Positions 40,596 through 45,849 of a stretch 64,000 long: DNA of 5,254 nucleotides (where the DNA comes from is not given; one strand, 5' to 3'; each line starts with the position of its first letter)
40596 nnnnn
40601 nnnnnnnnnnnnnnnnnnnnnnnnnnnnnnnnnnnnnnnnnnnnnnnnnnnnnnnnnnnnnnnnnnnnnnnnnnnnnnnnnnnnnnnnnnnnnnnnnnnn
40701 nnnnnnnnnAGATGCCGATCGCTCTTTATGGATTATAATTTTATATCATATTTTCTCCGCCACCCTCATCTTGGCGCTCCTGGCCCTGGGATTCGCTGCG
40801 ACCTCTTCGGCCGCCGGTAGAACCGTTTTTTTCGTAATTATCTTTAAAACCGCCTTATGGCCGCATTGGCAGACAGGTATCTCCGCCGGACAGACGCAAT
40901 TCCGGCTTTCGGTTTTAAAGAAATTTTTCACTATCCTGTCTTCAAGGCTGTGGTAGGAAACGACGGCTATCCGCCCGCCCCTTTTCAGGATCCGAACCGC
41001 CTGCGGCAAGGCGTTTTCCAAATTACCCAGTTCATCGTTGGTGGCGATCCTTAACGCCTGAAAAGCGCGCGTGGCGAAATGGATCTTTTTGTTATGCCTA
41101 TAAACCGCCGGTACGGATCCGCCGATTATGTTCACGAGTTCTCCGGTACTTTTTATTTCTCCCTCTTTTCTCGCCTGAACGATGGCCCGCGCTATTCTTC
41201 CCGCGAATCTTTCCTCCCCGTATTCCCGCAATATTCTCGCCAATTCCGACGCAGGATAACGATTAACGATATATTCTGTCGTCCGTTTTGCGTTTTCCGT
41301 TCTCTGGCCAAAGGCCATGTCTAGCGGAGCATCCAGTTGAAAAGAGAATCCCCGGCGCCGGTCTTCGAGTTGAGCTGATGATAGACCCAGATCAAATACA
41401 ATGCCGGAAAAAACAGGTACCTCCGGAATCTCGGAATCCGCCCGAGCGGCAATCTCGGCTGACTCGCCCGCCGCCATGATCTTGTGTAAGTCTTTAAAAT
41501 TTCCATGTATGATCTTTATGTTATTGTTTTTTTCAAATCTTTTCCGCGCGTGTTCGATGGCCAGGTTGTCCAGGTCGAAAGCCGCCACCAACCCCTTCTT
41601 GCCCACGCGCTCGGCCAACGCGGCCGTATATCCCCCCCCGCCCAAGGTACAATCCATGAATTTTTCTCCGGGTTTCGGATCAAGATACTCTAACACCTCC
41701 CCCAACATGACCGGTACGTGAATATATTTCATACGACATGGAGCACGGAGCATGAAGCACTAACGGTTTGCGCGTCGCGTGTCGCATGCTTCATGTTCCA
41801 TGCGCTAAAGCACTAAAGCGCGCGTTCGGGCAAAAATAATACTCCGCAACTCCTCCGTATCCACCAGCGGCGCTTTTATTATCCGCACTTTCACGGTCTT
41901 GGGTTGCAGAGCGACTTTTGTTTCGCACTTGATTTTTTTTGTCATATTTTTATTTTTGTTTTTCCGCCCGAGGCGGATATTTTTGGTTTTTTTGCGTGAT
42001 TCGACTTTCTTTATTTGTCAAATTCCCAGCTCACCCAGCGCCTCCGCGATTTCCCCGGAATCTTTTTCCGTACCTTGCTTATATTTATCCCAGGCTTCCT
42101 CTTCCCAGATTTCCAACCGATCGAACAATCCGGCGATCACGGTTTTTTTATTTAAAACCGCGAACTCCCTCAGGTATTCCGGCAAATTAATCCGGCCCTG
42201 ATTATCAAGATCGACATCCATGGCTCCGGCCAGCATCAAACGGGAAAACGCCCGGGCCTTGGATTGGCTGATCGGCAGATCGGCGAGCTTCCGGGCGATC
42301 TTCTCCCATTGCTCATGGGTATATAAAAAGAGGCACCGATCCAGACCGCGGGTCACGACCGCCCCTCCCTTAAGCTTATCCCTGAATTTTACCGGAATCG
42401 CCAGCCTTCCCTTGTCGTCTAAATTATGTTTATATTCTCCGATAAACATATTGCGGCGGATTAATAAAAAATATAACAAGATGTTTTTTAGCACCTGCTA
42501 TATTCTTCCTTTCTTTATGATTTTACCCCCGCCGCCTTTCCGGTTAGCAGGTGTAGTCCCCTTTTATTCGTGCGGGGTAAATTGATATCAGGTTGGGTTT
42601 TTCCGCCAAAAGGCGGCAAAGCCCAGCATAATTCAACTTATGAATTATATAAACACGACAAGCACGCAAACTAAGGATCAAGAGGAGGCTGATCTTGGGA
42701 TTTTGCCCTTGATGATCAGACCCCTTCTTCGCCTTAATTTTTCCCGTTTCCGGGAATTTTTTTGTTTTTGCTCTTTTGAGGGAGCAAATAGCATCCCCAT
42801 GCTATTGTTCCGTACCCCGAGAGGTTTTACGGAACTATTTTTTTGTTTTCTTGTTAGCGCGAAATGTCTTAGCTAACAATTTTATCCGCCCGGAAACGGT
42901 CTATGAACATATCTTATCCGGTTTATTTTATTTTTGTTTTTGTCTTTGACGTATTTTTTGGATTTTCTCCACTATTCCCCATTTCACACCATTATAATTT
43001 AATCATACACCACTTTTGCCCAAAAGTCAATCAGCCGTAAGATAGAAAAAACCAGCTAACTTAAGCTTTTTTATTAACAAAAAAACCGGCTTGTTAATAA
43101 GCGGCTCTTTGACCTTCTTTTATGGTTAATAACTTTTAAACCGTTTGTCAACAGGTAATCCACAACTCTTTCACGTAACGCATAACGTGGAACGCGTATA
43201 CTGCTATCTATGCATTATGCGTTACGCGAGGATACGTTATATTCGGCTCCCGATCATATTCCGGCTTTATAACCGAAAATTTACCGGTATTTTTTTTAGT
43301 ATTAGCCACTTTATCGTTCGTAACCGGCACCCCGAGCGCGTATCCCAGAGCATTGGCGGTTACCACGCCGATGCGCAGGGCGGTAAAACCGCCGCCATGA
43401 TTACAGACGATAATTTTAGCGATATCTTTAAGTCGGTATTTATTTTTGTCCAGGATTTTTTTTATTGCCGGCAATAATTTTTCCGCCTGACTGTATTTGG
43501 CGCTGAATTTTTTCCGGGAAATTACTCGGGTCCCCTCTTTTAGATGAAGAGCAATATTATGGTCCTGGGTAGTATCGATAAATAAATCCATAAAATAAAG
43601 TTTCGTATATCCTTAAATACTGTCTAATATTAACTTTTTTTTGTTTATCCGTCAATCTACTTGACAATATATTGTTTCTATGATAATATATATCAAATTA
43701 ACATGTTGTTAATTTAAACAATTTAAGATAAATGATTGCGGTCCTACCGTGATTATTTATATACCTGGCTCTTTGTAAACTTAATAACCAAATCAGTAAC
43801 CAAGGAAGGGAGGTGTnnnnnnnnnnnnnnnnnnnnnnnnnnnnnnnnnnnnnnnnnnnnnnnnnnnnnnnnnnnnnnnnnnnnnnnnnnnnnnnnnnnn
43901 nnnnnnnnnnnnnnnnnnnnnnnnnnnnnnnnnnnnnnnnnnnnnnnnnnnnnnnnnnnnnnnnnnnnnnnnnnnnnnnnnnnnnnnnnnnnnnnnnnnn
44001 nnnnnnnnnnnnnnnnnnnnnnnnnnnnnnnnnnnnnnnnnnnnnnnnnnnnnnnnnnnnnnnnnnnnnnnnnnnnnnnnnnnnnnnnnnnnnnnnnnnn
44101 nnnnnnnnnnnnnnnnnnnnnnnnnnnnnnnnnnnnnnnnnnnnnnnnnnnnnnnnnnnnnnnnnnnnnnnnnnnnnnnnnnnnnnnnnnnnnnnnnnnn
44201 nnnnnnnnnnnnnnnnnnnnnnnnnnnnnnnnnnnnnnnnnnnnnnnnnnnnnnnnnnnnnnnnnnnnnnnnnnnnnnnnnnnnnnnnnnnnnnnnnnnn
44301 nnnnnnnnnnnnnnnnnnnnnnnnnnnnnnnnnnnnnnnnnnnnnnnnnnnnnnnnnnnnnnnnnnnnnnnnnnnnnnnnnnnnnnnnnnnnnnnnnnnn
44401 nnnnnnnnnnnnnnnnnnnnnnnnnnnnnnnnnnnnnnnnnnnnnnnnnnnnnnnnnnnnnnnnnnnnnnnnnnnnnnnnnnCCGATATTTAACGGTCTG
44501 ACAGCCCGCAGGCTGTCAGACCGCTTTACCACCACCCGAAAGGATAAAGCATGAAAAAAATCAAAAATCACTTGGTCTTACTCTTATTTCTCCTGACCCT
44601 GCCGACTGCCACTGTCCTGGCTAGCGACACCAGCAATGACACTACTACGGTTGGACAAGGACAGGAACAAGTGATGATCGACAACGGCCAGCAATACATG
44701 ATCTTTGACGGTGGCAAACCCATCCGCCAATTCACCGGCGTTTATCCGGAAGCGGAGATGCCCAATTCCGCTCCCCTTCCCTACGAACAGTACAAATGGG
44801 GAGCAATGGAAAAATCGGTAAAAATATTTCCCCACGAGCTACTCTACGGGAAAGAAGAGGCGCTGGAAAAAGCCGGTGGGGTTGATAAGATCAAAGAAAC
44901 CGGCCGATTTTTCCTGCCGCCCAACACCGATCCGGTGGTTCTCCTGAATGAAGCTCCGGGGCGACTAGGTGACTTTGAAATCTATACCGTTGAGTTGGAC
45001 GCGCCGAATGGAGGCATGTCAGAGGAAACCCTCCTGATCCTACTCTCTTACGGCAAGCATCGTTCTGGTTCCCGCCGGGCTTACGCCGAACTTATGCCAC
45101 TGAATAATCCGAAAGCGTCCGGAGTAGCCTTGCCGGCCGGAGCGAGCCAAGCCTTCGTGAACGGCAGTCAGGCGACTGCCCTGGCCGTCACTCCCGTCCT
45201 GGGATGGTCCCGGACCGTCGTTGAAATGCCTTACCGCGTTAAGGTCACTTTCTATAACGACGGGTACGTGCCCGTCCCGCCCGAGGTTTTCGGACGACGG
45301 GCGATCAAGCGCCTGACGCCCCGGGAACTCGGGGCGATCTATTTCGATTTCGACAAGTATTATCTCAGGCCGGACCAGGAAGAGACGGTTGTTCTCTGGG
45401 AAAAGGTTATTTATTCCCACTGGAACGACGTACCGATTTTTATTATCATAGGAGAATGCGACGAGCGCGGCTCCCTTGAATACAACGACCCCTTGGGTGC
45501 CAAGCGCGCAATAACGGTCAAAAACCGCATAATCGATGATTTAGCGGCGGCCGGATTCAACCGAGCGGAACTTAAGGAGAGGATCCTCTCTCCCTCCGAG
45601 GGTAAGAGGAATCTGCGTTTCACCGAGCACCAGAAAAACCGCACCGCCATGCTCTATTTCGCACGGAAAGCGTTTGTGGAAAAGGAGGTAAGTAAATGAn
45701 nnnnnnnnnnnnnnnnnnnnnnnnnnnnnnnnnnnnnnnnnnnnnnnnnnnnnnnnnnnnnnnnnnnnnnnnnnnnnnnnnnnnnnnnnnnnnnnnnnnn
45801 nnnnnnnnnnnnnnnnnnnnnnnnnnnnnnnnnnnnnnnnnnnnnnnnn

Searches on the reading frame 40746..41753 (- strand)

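Call 12: search_protein_families(library=pfam, proteins=[window:40746-41753:-], max_evalue=0.001)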
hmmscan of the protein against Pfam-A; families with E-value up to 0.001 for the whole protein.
window:40746-41753:- (335 aa): 9 families
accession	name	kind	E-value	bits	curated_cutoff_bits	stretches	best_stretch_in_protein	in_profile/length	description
PF01795.25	Methyltransf_5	-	1.2e-102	344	27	1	10-335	2-309/309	MraW methylase family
PF01209.24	Ubie_methyltran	-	8e-08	32.3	20.1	1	24-90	43-111/233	ubiE/COQ5 methyltransferase family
PF13649.12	Methyltransf_25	-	3.7e-07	31.2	27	1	33-90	2-59/97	Methyltransferase domain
PF13847.12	Methyltransf_31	-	7.2e-07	29.4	27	1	27-94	2-70/145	Methyltransferase domain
PF01135.25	PCMT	-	2.6e-05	24.6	20.3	1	9-82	54-129/210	Protein-L-isoaspartate(D-aspartate) O-methyltransferase (PCMT)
PF08241.18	Methyltransf_11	-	2.7e-05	25.2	21.2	0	35-89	3-54/95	Methyltransferase domain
PF06962.18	rRNA_methylase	-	0.00023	21.5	22.7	0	56-94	1-42/137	Putative rRNA methylase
PF05175.20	MTS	-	0.00031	20.9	23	0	21-86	24-90/170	Methyltransferase small domain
PF00398.26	RrnaAD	-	0.00037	20.1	24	1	9-87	11-86/263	Ribosomal RNA adenine dimethylase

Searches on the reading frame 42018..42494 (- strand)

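Call 12: search_protein_families(library=pfam, proteins=[window:42018-42494:-], max_evalue=0.001)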
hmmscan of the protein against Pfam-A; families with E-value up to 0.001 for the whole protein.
window:42018-42494:- (158 aa): 1 family
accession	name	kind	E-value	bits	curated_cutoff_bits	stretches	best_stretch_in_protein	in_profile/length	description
PF02381.23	MraZ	-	3.2e-40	136.4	23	2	16-85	1-71/72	MraZ protein, putative antitoxin-like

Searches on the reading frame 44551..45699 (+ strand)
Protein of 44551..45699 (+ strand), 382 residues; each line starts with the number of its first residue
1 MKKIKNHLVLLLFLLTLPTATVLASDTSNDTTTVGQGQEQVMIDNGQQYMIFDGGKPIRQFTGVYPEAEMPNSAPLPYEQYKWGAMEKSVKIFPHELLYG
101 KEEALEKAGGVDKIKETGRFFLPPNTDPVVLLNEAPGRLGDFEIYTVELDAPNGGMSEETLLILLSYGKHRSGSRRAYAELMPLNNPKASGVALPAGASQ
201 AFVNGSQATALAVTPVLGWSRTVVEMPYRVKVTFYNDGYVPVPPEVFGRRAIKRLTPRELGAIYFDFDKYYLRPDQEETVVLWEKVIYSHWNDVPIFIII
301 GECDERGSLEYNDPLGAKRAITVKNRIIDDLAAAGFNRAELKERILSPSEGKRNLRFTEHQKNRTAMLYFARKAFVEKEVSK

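Call 12: search_protein_families(library=pfam, proteins=[window:44551-45699:+], max_evalue=0.001)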
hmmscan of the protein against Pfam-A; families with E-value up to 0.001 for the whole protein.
window:44551-45699:+ (382 aa): 1 family
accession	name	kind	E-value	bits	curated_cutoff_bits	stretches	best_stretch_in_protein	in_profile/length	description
PF00691.25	OmpA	-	8.8e-06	26.4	27.2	1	264-329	1-66/98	OmpA family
